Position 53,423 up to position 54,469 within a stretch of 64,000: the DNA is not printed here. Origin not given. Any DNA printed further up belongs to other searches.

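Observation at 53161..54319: BclA-CTD/C1q-like beta-sandwich protein paired with a Gly-rich membrane-anchored coiled-coil protein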

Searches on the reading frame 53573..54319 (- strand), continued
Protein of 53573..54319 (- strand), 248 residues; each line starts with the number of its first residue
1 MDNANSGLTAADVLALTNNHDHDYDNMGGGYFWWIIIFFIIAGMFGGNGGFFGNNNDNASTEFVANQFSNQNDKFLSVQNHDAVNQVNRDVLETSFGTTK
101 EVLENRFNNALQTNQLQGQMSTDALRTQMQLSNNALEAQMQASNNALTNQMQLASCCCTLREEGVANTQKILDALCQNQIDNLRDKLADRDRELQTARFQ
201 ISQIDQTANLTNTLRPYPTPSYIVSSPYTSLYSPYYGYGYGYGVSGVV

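Call 53: find_related_loci(query=A3, collection=viral_contigs, flank=5000)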
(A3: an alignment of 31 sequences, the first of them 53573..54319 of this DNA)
Query A3 (248 aa) in viral_contigs; peptide patterns used: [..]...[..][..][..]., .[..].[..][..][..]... (x = any residue, [..] = any of these).
600 stretches matched a pattern (row limit reached: there are more); 512 encode a relative of the query (tblastn E <= 1e-3); the best 80 are kept; 80 distinct loci.
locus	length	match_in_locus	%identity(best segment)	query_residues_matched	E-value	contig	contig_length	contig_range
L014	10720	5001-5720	76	1-230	9e-100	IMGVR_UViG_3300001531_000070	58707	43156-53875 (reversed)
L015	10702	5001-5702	75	6-230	6e-95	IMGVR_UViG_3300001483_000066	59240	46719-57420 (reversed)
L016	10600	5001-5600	47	7-230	2e-53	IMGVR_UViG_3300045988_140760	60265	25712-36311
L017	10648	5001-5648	39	6-241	7e-47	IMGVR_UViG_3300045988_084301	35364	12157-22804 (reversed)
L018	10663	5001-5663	37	8-243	4e-41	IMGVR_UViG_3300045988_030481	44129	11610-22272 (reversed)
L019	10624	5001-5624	38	3-228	3e-40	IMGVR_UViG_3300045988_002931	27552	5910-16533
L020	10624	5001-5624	37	1-228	2e-39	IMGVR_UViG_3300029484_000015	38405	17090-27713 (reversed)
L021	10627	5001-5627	36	1-228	8e-39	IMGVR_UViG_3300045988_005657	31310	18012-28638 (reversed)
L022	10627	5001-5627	36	1-228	7e-39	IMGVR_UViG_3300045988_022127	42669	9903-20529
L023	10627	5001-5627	36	1-228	6e-39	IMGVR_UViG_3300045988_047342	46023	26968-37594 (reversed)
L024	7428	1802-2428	36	1-228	6e-39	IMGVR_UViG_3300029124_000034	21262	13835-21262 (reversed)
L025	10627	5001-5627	36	1-228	5e-39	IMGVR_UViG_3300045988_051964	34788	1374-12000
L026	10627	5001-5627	36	1-228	5e-39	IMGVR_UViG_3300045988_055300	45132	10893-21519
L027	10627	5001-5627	36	1-228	3e-38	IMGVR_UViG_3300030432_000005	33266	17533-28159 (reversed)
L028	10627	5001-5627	36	1-228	3e-38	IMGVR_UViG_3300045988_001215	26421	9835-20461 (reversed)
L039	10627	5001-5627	36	1-228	3e-38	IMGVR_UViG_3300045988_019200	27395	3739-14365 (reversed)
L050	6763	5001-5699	34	13-237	3e-32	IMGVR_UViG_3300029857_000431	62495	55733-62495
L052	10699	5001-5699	34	13-237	3e-32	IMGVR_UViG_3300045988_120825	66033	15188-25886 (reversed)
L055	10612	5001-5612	38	8-228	1e-31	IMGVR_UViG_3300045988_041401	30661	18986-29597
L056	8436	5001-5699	34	13-237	9e-32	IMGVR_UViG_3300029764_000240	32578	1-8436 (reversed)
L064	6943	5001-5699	33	13-237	5e-31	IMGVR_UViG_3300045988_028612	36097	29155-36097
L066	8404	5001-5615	36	25-237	9e-31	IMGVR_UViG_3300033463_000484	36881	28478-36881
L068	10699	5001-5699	33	13-237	8e-31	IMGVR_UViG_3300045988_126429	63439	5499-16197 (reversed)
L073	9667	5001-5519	40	59-243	1e-29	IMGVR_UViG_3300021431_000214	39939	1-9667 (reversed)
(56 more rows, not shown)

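Call 61: search_protein_families(library=pfam, proteins=[L026:3946-4146:+, L027:3499-3870:+, L020:4244-4690:+, L068:4285-4803:+, L055:4674-4928:+, L039:5684-5899:+, L021:6407-7000:+, L039:6997-7422:+, L073:6252-6725:+, L073:6725-7081:+], max_evalue=0.1)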
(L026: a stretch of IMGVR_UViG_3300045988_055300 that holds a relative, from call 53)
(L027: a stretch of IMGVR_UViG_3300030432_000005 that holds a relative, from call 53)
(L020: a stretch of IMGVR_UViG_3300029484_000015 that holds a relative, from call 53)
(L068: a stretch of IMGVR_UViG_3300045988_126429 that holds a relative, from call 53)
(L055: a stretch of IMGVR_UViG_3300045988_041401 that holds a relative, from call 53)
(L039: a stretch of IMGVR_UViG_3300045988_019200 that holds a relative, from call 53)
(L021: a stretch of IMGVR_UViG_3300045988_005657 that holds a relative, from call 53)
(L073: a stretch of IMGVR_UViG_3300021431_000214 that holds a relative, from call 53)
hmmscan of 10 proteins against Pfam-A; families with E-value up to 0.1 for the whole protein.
L026:3946-4146:+ (66 aa): 3 families
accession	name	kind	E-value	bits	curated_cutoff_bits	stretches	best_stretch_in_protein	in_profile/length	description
PF04967.18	HTH_10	-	0.033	14.5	23.1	1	29-64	19-53/53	HTH DNA binding domain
PF02042.20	RWP-RK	-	0.033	14.5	29.3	1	35-59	13-37/49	RWP-RK domain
PF05043.19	Mga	-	0.082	13.9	21.1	0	31-62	27-58/87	Mga helix-turn-helix domain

L027:3499-3870:+ (123 aa): 2 families
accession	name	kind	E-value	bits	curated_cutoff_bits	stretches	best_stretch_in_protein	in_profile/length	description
PF10186.14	ATG14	-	0.035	13.6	33.2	1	30-113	52-134/347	Vacuolar sorting 38 and autophagy-related subunit 14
PF21408.2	MTR4-like_stalk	-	0.036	14.8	24.2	1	51-92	19-63/64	Exosome RNA helicase MTR4-like, stalk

L020:4244-4690:+ (148 aa): 1 family
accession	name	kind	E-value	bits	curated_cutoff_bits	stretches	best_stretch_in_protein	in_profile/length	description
PF19925.4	DUF6388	-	0.03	15.3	25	1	9-46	12-49/107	Family of unknown function (DUF6388)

L068:4285-4803:+ (172 aa): 1 family
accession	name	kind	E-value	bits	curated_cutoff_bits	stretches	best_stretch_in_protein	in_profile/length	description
PF16326.10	ABC_tran_CTD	-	0.014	16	32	0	112-136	32-57/69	ABC transporter C-terminal domain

L055:4674-4928:+ (84 aa): 2 families
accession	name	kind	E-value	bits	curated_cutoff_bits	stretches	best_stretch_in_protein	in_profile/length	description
PF03583.20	LIP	-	0.064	13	23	1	3-70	97-164/286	Secretory lipase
PF23556.1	TPR_Vps41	-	0.072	12.7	27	1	30-83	266-319/333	Vps41 TPR-like region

L039:5684-5899:+ (71 aa): 1 family
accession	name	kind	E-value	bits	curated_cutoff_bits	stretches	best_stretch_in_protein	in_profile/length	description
PF14379.11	Myb_CC_LHEQLE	-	0.063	13.5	29.1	0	37-58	23-47/48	MYB-CC type transfactor, LHEQLE motif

L021:6407-7000:+ (197 aa): 1 family
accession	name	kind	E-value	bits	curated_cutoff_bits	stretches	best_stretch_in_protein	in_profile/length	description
PF03935.22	SKN1_KRE6_Sbg1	-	0.057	12.3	30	1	72-141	339-407/501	Beta-glucan synthesis-associated protein SKN1/KRE6/Sbg1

L039:6997-7422:+ (141 aa): 0 families

L073:6252-6725:+ (157 aa): 0 families

L073:6725-7081:+ (118 aa): 1 family
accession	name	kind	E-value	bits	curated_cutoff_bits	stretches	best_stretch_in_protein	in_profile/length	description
PF22539.1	DUF7004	-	0.0013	19.2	27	1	11-88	13-92/155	Family of unknown function (DUF7004)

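Call 62: search_protein_families(library=phrogs, proteins=[L026:3946-4146:+, L027:3499-3870:+, L020:4244-4690:+, L068:4285-4803:+, L055:4674-4928:+, L039:5684-5899:+, L021:6407-7000:+, L039:6997-7422:+, L073:6252-6725:+, L073:6725-7081:+], max_evalue=0.01)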
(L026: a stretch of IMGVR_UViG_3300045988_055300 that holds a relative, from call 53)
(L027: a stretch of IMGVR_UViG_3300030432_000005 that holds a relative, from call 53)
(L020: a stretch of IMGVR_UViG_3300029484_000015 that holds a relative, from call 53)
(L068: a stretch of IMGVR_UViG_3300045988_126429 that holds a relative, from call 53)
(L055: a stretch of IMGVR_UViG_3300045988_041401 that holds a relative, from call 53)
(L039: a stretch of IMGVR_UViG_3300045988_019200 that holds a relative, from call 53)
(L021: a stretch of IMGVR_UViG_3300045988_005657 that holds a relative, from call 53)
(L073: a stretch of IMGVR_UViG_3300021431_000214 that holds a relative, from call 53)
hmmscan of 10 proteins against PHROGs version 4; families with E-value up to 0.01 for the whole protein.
L026:3946-4146:+ (66 aa): 1 family
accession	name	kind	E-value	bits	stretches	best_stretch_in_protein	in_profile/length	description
phrog_1190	-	transcription regulation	5.7e-06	27.2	1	16-63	108-156/167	RNA polymerase sigma factor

L027:3499-3870:+ (123 aa): 7 families
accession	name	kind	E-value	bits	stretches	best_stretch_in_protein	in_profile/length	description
phrog_1009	-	unknown function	9.3e-05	23.5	1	16-80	6-70/103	-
phrog_17237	-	unknown function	0.00014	22.9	1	28-84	6-60/83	-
phrog_736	-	unknown function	0.00037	21.6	1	13-93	4-95/112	-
phrog_6664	-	unknown function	0.0012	20.3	1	24-106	7-86/97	-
phrog_1296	-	lysis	0.0024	18.8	1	27-109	7-86/93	holin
phrog_3556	-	unknown function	0.0066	16.6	1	50-99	170-219/276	-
phrog_6235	-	unknown function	0.0092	17.2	0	7-80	66-139/147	-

L020:4244-4690:+ (148 aa): 1 family
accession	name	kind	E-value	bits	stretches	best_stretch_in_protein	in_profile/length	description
phrog_21718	-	unknown function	1.6e-19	71.4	1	8-139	12-139/159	-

L068:4285-4803:+ (172 aa): 1 family
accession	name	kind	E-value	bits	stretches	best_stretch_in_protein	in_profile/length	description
phrog_21718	-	unknown function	0.0055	17.7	0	6-115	13-115/159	-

L055:4674-4928:+ (84 aa): 0 families

L039:5684-5899:+ (71 aa): 0 families

L021:6407-7000:+ (197 aa): 1 family
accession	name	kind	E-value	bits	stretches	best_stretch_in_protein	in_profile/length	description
phrog_17879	-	unknown function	7.8e-06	26.7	1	27-189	25-170/175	-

L039:6997-7422:+ (141 aa): 1 family
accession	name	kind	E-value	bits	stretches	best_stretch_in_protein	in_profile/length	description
phrog_28802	-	unknown function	2.9e-09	38.4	1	74-140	122-188/190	-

L073:6252-6725:+ (157 aa): 1 family
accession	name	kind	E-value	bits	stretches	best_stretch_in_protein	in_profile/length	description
phrog_28802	-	unknown function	3.1e-09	38.3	2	10-101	3-101/190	-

L073:6725-7081:+ (118 aa): 1 family
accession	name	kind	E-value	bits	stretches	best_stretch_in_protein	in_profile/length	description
phrog_3754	-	unknown function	3.2e-11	44.7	1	1-117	7-143/145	-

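Call 63: predict_structure(alignment_id=A3)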
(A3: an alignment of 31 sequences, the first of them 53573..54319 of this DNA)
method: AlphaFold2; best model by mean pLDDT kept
length: 248 residues; sequences in the alignment: 31
mean_pLDDT: 45.4   pTM: 0.15
mean pLDDT of the five models: 45.4, 45.2, 44.0, 43.1, 39.6
residues with pLDDT >= 90: 0; 70-90: 0; 50-70: 43; < 50: 205
segments of 3 or more residues with pLDDT < 50: 1-10, 18-31, 46-99, 101-120, 122-154, 159-173, 193-195, 197-206, 208-212, 214-225, 228-233, 235-248
pLDDT, mean of each block of 10 residues (from residue 1): 40 48 42 59 47 40 47 44 44 48 45 43 43 42 43 48 47 50 53 47 46 45 43 41 39
secondary structure, 60 per line:
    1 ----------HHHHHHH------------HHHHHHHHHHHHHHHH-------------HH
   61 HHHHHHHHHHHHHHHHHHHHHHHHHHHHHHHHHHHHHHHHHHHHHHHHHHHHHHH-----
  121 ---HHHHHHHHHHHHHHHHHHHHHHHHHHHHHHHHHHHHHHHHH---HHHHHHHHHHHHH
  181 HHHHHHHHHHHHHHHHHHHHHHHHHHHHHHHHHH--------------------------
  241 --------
elements in order: H11-17 H30-45 H59-115 H124-164 H168-214

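Call 66: find_related_loci(query=A3, collection=genome_contigs, flank=4000)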
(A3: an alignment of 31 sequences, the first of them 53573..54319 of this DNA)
Query A3 (248 aa) in genome_contigs; peptide patterns used: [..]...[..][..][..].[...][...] (x = any residue, [..] = any of these).
85 stretches matched a pattern; 14 encode a relative of the query (tblastn E <= 1e-3); 14 distinct loci.
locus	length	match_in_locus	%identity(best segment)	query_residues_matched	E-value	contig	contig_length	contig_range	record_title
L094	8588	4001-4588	42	6-227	1e-43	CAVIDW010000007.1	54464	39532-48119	bacterium isolate H07617-L1_cleanbin_000040 genome assembly, contig: Spades_H07617-L1_contig_282, whole genome shotgun s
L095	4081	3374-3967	43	8-230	3e-39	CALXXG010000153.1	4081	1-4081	MAG: uncultured Rickettsiales bacterium isolate E02__bin32 genome assembly, contig: E02__k127_4774756, whole genome shot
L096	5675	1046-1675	36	32-244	6e-31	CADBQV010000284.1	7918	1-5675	MAG: uncultured Erysipelotrichaceae bacterium isolate RUG14220 genome assembly, contig: RUG14220_asm_284, whole genome s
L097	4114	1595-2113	40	59-243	5e-31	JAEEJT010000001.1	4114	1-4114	MAG: Bacilli bacterium isolate Tb.RUG.176 k141_57294_flag=1_multi=131.0000_len=4114, whole genome shotgun sequence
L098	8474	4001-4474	38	57-246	4e-28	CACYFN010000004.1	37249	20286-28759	MAG: uncultured Erysipelotrichaceae bacterium isolate RUG11890 genome assembly, contig: RUG11890_asm_4, whole genome sho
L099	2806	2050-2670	33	32-241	3e-26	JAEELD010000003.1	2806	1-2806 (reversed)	MAG: Mycoplasmataceae bacterium isolate Tb.RUG.208 k141_2692351_flag=0_multi=13.2604_len=2806, whole genome shotgun sequ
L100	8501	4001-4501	34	59-243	2e-22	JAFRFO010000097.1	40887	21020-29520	MAG: Clostridia bacterium isolate RGIG2424 Goat_Ileum.Co__c792489, whole genome shotgun sequence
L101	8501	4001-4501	34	59-243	2e-22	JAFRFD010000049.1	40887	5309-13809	MAG: Methanobrevibacter sp. isolate RGIG2413 Goat_Ileum-6__c49196, whole genome shotgun sequence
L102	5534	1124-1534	35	73-224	4e-19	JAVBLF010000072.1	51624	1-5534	MAG: Eubacteriales bacterium isolate EPI_MAG_00016 c_000013676203, whole genome shotgun sequence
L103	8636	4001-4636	30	5-230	2e-13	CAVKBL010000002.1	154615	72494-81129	Lachnospiraceae bacterium isolate H07689-L1_cleanbin_000014 genome assembly, contig: Spades_H07689-L1_contig_15, whole g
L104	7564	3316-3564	37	158-239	3e-11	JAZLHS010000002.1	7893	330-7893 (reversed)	MAG: Selenomonadaceae bacterium isolate T1900044980_TA20190042.MAGScoT_cleanbin_000028 SGB_4115_k141_159077, whole genom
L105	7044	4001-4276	32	152-245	1e-8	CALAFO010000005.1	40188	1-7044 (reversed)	MAG TPA_asm: uncultured Clostridia bacterium isolate SRR1747041_bin.2_CONCOCT_v1.1_MAG genome assembly, contig: ERZ80827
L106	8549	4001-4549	27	80-227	5e-8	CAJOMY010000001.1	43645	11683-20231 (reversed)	uncultured Bacteroidales bacterium isolate Reindeer_2_mag_58 genome assembly, contig: scaffold_352, whole genome shotgun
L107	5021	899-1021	48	166-207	1e-5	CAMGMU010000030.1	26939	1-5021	MAG: uncultured Bacteroidales bacterium isolate SRR11551368_bin.19_metaWRAP_v1.3_MAG genome assembly, contig: ERZ1147400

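Call 68: list_cluster_members(proteins=[P0043, P0055, P0033, P0098, P0113, window:53161-53559:-])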
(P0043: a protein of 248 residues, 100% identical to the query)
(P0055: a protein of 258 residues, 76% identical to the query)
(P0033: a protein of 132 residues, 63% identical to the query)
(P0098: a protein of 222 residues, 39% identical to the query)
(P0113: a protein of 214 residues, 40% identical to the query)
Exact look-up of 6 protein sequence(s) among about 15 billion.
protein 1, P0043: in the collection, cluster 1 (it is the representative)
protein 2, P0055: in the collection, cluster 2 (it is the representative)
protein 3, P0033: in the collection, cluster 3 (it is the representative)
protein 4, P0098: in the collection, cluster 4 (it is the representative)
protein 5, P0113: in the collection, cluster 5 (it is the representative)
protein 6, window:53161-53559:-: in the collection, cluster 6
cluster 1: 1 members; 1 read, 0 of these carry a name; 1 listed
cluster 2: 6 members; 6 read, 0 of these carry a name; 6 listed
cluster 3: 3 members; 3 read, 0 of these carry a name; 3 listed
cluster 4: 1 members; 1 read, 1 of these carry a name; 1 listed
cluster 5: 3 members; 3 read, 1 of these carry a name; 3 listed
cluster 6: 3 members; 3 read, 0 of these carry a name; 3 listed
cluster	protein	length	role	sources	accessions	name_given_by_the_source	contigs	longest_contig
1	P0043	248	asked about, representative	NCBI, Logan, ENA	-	-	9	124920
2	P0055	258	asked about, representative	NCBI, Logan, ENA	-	-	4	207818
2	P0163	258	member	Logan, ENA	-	-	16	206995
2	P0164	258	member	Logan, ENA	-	-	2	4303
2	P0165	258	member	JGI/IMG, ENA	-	-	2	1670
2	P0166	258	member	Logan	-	-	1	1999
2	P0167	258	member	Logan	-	-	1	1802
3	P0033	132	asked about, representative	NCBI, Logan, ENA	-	-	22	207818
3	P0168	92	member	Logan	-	-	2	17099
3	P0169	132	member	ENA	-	-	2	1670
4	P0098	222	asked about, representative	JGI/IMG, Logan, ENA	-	hypothetical protein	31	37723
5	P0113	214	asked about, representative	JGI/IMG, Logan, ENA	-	hypothetical protein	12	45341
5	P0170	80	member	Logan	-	-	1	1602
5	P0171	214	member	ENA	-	-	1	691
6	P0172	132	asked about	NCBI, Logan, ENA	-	-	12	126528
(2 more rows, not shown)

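Call 69: search_protein_families(library=padloc, proteins=[window:53573-54319:-, L021:6407-7000:+, L039:6997-7422:+, L002:6394-6771:+], max_evalue=0.01)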
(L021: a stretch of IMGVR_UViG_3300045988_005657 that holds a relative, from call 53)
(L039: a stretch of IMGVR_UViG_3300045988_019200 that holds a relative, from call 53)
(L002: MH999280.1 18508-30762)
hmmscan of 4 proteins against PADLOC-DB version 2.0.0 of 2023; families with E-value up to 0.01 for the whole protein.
window:53573-54319:- (248 aa): 0 families

L021:6407-7000:+ (197 aa): 0 families

L039:6997-7422:+ (141 aa): 0 families

L002:6394-6771:+ (125 aa): 0 families

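Call 70: get_annotated_region(hit=H11, flank=3500)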
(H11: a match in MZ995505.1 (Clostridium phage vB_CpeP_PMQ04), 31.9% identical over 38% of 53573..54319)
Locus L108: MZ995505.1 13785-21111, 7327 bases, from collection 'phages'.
description: Clostridium perfringens phage vB_CpeP_PMQ04, complete genome.
organism: Clostridium phage vB_CpeP_PMQ04 (NCBI taxid 2876083)
taxonomy: Viruses; Duplodnaviria; Heunggongvirae; Uroviricota; Caudoviricetes
host: Clostridium perfringens; source: -; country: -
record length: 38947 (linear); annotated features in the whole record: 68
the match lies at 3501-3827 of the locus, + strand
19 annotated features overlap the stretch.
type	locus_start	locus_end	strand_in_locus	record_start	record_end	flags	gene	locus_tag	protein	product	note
CDS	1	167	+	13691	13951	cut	-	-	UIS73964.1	hypothetical protein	-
CDS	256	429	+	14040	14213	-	-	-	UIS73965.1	hypothetical protein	-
CDS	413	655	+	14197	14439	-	-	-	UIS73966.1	hypothetical protein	-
CDS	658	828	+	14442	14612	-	-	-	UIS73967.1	hypothetical protein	-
CDS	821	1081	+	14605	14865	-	-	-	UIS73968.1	hypothetical protein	-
CDS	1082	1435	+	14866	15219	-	-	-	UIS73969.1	hypothetical protein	-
CDS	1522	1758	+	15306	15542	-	-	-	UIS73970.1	hypothetical protein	-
CDS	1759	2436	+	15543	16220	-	-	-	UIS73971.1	DNA binding protein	-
CDS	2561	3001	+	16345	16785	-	-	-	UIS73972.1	hypothetical protein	-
CDS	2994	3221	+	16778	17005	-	-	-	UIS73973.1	hypothetical protein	-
CDS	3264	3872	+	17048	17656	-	-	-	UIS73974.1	hypothetical protein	-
CDS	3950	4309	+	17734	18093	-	-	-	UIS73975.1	hypothetical protein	-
CDS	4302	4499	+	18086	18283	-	-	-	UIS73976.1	hypothetical protein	-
CDS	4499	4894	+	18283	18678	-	-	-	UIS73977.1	hypothetical protein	-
CDS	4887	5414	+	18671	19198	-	-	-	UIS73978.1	hypothetical protein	-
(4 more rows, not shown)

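Call 71: get_annotated_region(hit=H13, flank=3500)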
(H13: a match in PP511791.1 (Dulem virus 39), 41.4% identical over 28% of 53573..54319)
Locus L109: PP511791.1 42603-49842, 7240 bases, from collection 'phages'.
description: Dulem virus 39 isolate Duke_28FS_1, complete genome.
organism: Dulem virus 39 (NCBI taxid 3145757)
taxonomy: Viruses; Duplodnaviria; Heunggongvirae; Uroviricota; Caudoviricetes
host: Propithecus coquereli; source: feces; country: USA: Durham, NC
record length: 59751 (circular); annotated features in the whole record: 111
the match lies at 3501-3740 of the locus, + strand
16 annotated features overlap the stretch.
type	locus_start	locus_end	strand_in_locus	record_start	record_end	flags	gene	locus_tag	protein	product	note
CDS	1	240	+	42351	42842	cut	-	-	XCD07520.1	hypothetical protein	-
CDS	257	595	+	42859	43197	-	-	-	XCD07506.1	hypothetical protein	-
CDS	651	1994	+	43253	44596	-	-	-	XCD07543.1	integrase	-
CDS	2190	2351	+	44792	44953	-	-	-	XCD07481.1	hypothetical protein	-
CDS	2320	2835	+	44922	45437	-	-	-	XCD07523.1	hypothetical protein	-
CDS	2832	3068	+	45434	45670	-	-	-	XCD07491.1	hypothetical protein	-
CDS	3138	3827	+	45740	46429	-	-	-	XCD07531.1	hypothetical protein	-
CDS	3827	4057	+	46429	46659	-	-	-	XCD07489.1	hypothetical protein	-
CDS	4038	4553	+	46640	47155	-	-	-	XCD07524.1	hypothetical protein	-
CDS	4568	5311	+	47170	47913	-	-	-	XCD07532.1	hypothetical protein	-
CDS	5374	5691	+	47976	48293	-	-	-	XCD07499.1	hypothetical protein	-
CDS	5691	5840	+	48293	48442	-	-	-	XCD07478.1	hypothetical protein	-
CDS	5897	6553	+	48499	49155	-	-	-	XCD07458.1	hypothetical protein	Domain of unknown function (DUF4417)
CDS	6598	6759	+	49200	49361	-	-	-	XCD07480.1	hypothetical protein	-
CDS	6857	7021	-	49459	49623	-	-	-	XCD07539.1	hypothetical protein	-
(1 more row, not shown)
